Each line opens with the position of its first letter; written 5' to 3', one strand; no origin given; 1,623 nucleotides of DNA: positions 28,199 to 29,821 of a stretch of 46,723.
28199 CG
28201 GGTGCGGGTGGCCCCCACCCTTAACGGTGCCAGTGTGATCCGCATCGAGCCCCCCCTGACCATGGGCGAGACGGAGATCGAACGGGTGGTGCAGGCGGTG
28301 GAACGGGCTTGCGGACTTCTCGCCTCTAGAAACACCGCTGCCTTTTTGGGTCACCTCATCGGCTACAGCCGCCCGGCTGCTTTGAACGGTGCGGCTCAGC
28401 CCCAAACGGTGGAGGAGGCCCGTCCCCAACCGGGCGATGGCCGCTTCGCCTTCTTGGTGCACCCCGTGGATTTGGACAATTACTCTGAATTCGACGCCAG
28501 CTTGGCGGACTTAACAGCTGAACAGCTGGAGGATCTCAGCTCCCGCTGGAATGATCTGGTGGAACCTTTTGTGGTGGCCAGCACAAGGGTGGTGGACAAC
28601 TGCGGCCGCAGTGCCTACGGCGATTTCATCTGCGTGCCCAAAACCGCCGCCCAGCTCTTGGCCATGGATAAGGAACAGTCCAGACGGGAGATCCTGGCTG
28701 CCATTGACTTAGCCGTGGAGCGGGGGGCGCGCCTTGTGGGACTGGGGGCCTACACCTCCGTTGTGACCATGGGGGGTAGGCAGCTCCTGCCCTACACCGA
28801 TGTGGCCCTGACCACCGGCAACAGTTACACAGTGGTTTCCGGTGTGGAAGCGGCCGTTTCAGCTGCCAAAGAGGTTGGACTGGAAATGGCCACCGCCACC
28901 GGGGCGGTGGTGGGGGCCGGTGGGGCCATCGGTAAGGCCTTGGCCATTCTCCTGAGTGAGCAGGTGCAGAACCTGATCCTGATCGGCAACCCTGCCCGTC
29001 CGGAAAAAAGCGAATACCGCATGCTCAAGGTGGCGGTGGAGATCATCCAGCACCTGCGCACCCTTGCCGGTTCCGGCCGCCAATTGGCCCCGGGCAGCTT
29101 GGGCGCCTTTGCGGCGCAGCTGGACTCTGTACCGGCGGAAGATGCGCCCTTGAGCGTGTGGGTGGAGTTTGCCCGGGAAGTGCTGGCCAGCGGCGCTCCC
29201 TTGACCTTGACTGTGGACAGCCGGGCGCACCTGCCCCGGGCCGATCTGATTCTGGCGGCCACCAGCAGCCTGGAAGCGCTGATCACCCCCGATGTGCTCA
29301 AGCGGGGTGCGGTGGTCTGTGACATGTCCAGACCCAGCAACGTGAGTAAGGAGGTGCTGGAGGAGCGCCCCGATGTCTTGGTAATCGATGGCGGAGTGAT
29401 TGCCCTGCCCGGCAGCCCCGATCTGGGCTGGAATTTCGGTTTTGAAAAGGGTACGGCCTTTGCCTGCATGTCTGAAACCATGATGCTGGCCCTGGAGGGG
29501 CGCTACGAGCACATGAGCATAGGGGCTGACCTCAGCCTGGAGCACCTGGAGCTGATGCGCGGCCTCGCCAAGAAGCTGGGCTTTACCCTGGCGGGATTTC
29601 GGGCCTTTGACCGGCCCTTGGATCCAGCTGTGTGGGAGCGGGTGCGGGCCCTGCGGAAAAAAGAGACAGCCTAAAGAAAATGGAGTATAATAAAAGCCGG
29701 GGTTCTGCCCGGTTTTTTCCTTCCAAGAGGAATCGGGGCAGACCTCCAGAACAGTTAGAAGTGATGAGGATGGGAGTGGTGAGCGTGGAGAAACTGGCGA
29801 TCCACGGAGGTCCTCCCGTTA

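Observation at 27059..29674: Class-III aminotransferase fused to an acyl-ACP-reductase (AAR)-family domain: a candidate thioester-to-amine enzyme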

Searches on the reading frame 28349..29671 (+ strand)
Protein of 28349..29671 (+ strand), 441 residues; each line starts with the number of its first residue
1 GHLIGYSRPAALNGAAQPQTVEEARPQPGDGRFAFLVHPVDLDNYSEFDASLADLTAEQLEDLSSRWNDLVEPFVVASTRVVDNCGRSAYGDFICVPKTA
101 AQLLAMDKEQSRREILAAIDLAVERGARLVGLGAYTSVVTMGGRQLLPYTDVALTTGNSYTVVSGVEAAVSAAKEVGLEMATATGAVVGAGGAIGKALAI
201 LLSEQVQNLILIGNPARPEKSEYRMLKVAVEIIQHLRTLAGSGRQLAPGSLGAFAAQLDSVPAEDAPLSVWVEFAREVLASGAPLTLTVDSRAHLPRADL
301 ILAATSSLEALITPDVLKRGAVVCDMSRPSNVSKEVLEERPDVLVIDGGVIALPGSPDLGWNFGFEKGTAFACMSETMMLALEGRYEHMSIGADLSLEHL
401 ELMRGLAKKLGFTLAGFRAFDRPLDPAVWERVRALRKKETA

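Call 5: search_protein_families(library=ncbifam, proteins=[window:28349-29671:+], max_evalue=10)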
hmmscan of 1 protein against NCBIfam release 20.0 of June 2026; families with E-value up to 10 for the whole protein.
window:28349-29671:+ (441 aa): 10 families
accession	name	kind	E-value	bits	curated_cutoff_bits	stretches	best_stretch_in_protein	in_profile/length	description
NF053554.1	prodigi_MAP_PigE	equivalog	4.4e-45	154.3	850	2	32-222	1-193/837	prodigiosin MAP biosynthesis aminotransferase PigE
TIGR04058.1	AcACP_reductase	equivalog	2.1e-21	76.6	449.7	2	71-214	37-189/339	long-chain acyl-[acyl-carrier-protein] reductase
NF010789.1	PRK14193.1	equivalog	3.5e-05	23.2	401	2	286-328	191-232/281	bifunctional methylenetetrahydrofolate dehydrogenase/methenyltetrahydrofolate cyclohydrolase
NF010786.0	PRK14189.1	subfamily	0.0011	18.1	421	2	288-326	192-229/285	bifunctional methylenetetrahydrofolate dehydrogenase/methenyltetrahydrofolate cyclohydrolase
NF010777.0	PRK14180.1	equivalog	0.0087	15.6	544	1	286-327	190-230/282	bifunctional 5,10-methylene-tetrahydrofolate dehydrogenase/ 5,10-methylene-tetrahydrofolate cyclohydrolase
TIGR02817.1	adh_fam_1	subfamily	0.026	13.9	284.05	1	186-242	153-208/336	zinc-binding alcohol dehydrogenase family protein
TIGR01035.1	hemA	equivalog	0.027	13.4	209.55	2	275-337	221-287/416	glutamyl-tRNA reductase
NF010781.0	PRK14184.1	equivalog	0.046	12.8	438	1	290-326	197-232/286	bifunctional 5,10-methylene-tetrahydrofolate dehydrogenase/ 5,10-methylene-tetrahydrofolate cyclohydrolase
NF010780.0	PRK14183.1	equivalog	0.051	12.8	480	1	288-327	191-229/283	bifunctional 5,10-methylene-tetrahydrofolate dehydrogenase/ 5,10-methylene-tetrahydrofolate cyclohydrolase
NF010772.0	PRK14175.1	equivalog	0.081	12.1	459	1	289-330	193-233/286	bifunctional methylenetetrahydrofolate dehydrogenase/methenyltetrahydrofolate cyclohydrolase FolD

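Call 6: search_solved_structures(query=window:28349-29671:+, max_evalue=1, show_alignments=3)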
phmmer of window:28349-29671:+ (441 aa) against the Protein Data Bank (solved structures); distinct sequences matched with E-value up to 1: 16.
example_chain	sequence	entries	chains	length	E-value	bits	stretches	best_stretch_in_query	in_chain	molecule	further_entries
4ppm_A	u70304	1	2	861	1.6e-24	89.9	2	285-420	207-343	Aminotransferase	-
6jzq_A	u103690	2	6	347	3.6e-15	59.1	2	71-203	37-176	Long-chain acyl-[acyl-carrier-protein] reductase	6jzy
6jzu_A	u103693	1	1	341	3.6e-15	59.1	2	71-203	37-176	Long-chain acyl-[acyl-carrier-protein] reductase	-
6jzz_A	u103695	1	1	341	9e-14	54.5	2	71-203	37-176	Long-chain acyl-[acyl-carrier-protein] reductase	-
3l07_A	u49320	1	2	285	0.058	15.6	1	287-327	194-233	Bifunctional protein folD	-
4dvj_A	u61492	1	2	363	0.086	15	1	186-250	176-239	Putative zinc-dependent alcohol dehydrogenase protein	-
6rev_N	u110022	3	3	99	0.42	12.8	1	27-62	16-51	Neuronal migration protein doublecortin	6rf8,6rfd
2xrp_I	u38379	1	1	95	0.43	12.7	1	28-62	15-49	NEURONAL MIGRATION PROTEIN DOUBLECORTIN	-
5ikc_M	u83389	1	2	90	0.43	12.7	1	28-62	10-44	Neuronal migration protein doublecortin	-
7kdx_A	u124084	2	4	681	0.49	12.5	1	305-365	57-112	Methyltransferase TokK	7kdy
1mjd_A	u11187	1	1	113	0.54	12.4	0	27-62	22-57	DOUBLECORTIN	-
2c2x_A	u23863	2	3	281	0.61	12.2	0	289-356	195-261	METHYLENETETRAHYDROFOLATE DEHYDROGENASE-METHENYLTETRAHYDROFOLATE CYCLOHYDROLASE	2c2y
2bqq_A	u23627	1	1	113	0.67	12.1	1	27-62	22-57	NEURONAL MIGRATION PROTEIN DOUBLECORTIN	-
5in7_A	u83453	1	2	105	0.67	12.1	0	28-62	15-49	Neuronal migration protein doublecortin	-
5io9_A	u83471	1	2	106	0.71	12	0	28-62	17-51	Neuronal migration protein doublecortin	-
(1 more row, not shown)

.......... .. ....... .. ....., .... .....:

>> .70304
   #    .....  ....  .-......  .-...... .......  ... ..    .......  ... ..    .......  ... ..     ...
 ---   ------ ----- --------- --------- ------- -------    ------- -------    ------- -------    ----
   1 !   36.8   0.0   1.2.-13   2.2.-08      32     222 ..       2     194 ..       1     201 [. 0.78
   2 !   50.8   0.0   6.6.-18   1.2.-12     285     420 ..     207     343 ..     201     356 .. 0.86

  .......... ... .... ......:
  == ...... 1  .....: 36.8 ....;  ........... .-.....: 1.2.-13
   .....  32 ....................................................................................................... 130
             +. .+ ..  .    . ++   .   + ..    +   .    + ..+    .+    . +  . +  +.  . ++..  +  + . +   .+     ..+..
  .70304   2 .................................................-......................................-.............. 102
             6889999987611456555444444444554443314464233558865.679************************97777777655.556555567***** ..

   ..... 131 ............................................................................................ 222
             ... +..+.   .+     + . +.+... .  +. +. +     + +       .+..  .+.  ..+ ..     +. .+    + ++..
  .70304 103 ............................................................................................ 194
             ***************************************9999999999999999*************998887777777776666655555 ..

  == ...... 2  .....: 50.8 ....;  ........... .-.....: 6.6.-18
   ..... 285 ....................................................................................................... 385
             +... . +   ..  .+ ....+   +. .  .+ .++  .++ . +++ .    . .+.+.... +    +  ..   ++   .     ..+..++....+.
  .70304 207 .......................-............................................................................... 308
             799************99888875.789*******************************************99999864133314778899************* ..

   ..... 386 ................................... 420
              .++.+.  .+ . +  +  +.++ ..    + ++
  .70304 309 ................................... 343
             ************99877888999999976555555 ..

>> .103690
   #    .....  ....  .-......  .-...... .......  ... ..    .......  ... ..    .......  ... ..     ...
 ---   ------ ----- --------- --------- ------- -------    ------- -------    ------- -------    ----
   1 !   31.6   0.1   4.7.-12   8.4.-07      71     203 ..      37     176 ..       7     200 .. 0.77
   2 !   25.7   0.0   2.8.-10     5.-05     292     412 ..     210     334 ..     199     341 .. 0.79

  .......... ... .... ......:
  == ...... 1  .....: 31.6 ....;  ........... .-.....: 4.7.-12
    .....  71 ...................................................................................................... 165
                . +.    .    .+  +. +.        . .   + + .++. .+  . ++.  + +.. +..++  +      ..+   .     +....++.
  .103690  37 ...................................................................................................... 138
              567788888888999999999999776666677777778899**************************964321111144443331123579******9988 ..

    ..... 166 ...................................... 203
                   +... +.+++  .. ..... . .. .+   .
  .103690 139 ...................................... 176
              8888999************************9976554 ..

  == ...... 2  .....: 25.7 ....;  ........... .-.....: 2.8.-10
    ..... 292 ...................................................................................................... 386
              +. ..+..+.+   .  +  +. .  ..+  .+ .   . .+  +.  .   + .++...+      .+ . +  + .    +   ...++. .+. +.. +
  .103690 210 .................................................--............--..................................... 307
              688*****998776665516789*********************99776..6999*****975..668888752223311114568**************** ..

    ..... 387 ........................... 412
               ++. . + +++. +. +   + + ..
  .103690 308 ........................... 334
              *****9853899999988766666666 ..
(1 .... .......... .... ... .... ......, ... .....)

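Call 48: find_related_loci(query=A2, collection=metagenome_contigs, flank=10000)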
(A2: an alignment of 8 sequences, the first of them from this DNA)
Query A2 (417 aa) in metagenome_contigs; peptide patterns used: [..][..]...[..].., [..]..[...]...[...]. (x = any residue, [..] = any of these).
599 stretches matched a pattern (row limit reached: there are more); 541 encode a relative of the query (tblastn E <= 1e-3); the best 80 are kept; 80 distinct loci.
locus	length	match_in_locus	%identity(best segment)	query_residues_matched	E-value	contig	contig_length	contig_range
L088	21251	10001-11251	82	1-417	0e+0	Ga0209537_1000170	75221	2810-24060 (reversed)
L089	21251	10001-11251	81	1-417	0e+0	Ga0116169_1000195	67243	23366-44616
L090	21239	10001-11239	68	3-416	0e+0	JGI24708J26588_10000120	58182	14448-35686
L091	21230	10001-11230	71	2-413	0e+0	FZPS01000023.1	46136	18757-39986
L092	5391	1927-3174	67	2-417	0e+0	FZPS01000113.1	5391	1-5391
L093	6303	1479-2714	62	6-417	1e-171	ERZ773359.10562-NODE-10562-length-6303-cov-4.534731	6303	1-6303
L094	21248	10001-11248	81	2-417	0e+0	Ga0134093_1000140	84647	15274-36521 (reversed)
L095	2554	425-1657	60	4-413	3e-177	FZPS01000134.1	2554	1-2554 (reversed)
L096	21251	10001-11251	83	1-417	0e+0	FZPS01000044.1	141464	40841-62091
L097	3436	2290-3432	69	2-383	7e-170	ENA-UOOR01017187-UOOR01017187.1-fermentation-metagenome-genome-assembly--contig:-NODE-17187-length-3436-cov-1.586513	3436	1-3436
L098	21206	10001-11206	55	6-414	7e-147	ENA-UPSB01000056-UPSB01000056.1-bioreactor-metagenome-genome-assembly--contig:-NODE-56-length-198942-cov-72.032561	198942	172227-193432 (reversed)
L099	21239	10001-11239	58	1-412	3e-145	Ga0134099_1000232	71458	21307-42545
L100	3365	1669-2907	58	1-412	3e-151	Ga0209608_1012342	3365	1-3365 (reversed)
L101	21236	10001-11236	53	3-417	1e-137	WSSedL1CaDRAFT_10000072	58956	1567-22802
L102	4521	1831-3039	53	6-414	2e-137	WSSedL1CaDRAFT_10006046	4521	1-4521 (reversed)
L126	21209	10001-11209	45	5-416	7e-104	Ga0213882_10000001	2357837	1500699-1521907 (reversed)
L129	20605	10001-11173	46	2-394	3e-96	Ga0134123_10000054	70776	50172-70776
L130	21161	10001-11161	45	3-390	8e-96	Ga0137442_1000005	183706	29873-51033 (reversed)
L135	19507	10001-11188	44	6-390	8e-91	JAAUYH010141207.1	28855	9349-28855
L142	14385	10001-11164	41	2-388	5e-86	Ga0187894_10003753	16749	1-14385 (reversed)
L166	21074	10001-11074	38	7-409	9e-70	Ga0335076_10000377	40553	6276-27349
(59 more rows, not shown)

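Call 56: search_protein_families(library=pfam, proteins=[L126:6395-11254:+, L129:5498-11305:+, L166:5186-11116:+, L135:6247-8028:+, L142:6475-8706:+, L126:11254-12867:+, L142:4543-5907:+, L142:6043-6423:+, L142:11340-11861:+, L130:13419-14543:+], max_evalue=0.0001)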
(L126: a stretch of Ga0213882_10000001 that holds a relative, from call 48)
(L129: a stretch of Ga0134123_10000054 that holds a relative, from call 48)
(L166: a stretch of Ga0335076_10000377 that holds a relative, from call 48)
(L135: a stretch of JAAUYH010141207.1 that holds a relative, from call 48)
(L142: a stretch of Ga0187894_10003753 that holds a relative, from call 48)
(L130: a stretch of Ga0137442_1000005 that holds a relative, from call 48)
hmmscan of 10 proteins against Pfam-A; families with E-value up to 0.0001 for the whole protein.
L126:6395-11254:+ (1620 aa): 4 families
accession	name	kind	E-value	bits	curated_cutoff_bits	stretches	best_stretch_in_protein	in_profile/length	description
PF00202.27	Aminotran_3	-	1.9e-85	287.4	30.5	1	767-1158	13-403/403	Aminotransferase class-III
PF00501.34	AMP-binding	-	8.9e-66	222.7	29.9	1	11-403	2-384/384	AMP-binding enzyme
PF23024.1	AMP-dom_DIP2-like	-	3.5e-11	43.6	27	1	446-559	2-107/110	Disco-interacting protein 2-like, AMP domain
PF00550.31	PP-binding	-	1.4e-10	41.7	20.8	1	594-660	2-67/67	Phosphopantetheine attachment site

L129:5498-11305:+ (1936 aa): 4 families
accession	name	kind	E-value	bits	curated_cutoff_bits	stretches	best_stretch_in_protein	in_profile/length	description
PF00202.27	Aminotran_3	-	6.2e-83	279.2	30.5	1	1068-1459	13-403/403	Aminotransferase class-III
PF00501.34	AMP-binding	-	1e-73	248.8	29.9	1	352-744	2-384/384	AMP-binding enzyme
PF00550.31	PP-binding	-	1.4e-11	44.9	20.8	1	929-995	2-67/67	Phosphopantetheine attachment site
PF23024.1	AMP-dom_DIP2-like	-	1.4e-10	41.6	27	1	787-901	2-108/110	Disco-interacting protein 2-like, AMP domain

L166:5186-11116:+ (1977 aa): 3 families
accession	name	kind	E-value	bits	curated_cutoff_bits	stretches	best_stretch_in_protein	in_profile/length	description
PF00202.27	Aminotran_3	-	8e-80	268.9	30.5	1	1164-1552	16-403/403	Aminotransferase class-III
PF13480.13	Acetyltransf_6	-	2.3e-11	44.4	22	1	939-1069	9-139/143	Acetyltransferase (GNAT) domain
PF04339.18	FemAB_like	-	1.2e-05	25.1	27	1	868-1025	118-274/369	Peptidogalycan biosysnthesis/recognition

L135:6247-8028:+ (594 aa): 2 families
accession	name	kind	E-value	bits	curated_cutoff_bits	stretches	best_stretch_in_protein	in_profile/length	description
PF00501.34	AMP-binding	-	1.3e-65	222.1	29.9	1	19-426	2-384/384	AMP-binding enzyme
PF23024.1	AMP-dom_DIP2-like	-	1e-12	48.5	27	1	476-589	2-107/110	Disco-interacting protein 2-like, AMP domain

L142:6475-8706:+ (744 aa): 3 families
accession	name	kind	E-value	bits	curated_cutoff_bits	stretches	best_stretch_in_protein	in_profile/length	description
PF00501.34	AMP-binding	-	2.5e-67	227.8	29.9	1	20-415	3-384/384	AMP-binding enzyme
PF23024.1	AMP-dom_DIP2-like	-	1.2e-13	51.5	27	1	459-571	2-106/110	Disco-interacting protein 2-like, AMP domain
PF00550.31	PP-binding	-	1e-07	32.5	20.8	1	610-670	8-67/67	Phosphopantetheine attachment site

L126:11254-12867:+ (538 aa): 2 families
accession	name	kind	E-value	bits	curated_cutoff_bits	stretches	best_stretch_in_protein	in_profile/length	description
PF03972.19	MmgE_PrpD_N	-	4.5e-22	78.9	32.1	1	6-221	2-235/244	MmgE/PrpD N-terminal domain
PF19305.4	MmgE_PrpD_C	-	1.8e-18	67.4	32.1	1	247-357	1-106/173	MmgE/PrpD C-terminal domain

L142:4543-5907:+ (455 aa): 7 families
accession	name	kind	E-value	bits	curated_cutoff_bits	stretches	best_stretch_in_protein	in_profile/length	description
PF00158.32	Sigma54_activat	-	5.8e-63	212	20.2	1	149-314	2-167/168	Sigma-54 interaction domain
PF25601.1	AAA_lid_14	-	5.2e-23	81.1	27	1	320-400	1-81/87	AAA+ ATPase lid domain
PF00072.30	Response_reg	-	2e-22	79.9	30.2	1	11-119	1-109/111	Response regulator receiver domain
PF14532.12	Sigma54_activ_2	-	2.8e-21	76.6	25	1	149-319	1-138/138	Sigma-54 interaction domain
PF02954.25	HTH_8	-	3.6e-11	43.1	22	1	410-448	4-42/42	Bacterial regulatory protein, Fis family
PF07728.20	AAA_5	-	1.1e-08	35.6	22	1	171-286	1-119/139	AAA domain (dynein-related subfamily)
PF07724.20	AAA_2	-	4.3e-06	27.3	27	1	172-270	6-105/166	AAA domain (Cdc48 subfamily)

L142:6043-6423:+ (127 aa): 1 family
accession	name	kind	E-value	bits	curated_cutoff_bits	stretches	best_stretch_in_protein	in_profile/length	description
PF00072.30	Response_reg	-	5.4e-17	62.4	30.2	1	7-115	1-106/111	Response regulator receiver domain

L142:11340-11861:+ (174 aa): 1 family
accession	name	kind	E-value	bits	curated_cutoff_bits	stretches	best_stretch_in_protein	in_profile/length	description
PF02357.24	NusG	-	3.2e-17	63.3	22.2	1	11-105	2-92/93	Transcription termination factor nusG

L130:13419-14543:+ (375 aa): 1 family
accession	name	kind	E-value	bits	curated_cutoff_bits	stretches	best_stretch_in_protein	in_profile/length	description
PF02770.24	Acyl-CoA_dh_M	-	3.6e-06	27.5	33.3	1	120-215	3-97/97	Acyl-CoA dehydrogenase, middle domain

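Call 76: search_protein_representatives(protein=window:28421-29671:+)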
Query: 417 residues. Proteins with E-value up to 0.001 (for the whole library): 2847; up to 1e-10: 2030; up to 1e-30: 623. The best 150 are listed.
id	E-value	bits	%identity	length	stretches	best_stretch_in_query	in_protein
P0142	2.2e-127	441.8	55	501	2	3-224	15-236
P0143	1.5e-123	429.1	54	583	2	3-228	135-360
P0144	1.7e-122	425.7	62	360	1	59-403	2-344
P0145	6.6e-103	361.2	50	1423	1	6-414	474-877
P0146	2.7e-102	359.2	48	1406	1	2-413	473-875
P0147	2.8e-101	355.9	53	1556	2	5-219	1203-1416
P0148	4.5e-101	355.2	47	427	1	2-413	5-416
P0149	5.8e-101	354.8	45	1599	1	5-412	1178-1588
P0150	1.3e-98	347.1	45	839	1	3-412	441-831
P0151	1.4e-96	340.4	47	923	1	2-408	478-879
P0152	1.3e-95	337.2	45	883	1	2-411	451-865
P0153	1.4e-93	330.5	46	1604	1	2-390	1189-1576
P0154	2.5e-92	326.4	43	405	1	39-414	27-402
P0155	4.3e-92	325.6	46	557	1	4-401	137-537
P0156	1.9e-91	323.4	46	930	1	6-405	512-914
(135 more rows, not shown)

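Call 78: predict_structure(alignment_id=A2)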
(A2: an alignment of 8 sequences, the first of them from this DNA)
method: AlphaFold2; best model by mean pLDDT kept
length: 417 residues; sequences in the alignment: 8
mean_pLDDT: 84.9   pTM: 0.85
mean pLDDT of the five models: 84.9, 83.2, 81.1, 77.9, 61.0
residues with pLDDT >= 90: 189; 70-90: 174; 50-70: 46; < 50: 8
segments of 3 or more residues with pLDDT < 50: 20-25
pLDDT, mean of each block of 10 residues (from residue 1): 89 66 54 70 77 91 93 80 85 93 89 58 84 88 92 89 92 94 95 90 95 90 88 91 94 93 94 94 80 92 80 86 86 74 84 93 74 89 94 69 83 70
secondary structure, 60 per line:
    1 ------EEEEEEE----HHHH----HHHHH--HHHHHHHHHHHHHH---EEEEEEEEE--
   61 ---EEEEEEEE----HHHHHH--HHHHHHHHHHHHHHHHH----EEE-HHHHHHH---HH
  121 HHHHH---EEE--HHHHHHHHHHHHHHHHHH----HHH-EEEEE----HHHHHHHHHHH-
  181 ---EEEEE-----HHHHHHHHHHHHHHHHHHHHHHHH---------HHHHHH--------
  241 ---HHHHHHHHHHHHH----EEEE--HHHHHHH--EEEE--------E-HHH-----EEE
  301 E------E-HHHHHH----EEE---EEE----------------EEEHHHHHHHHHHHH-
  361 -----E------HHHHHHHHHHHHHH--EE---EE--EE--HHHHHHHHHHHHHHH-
elements in order: E7-13 H18-21 H26-30 H33-46 E50-58 E64-71 H76-81 H84-100 E105-107 H109-115 H119-125 E129-131 H134-151 E160-164 H169-179 E184-188 H194-217 H227-232 H244-256 E261-264 H267-273 E276-279 E298-301 H310-315 E320-322 E326-328 E345-347 H348-359 H373-386 H402-416
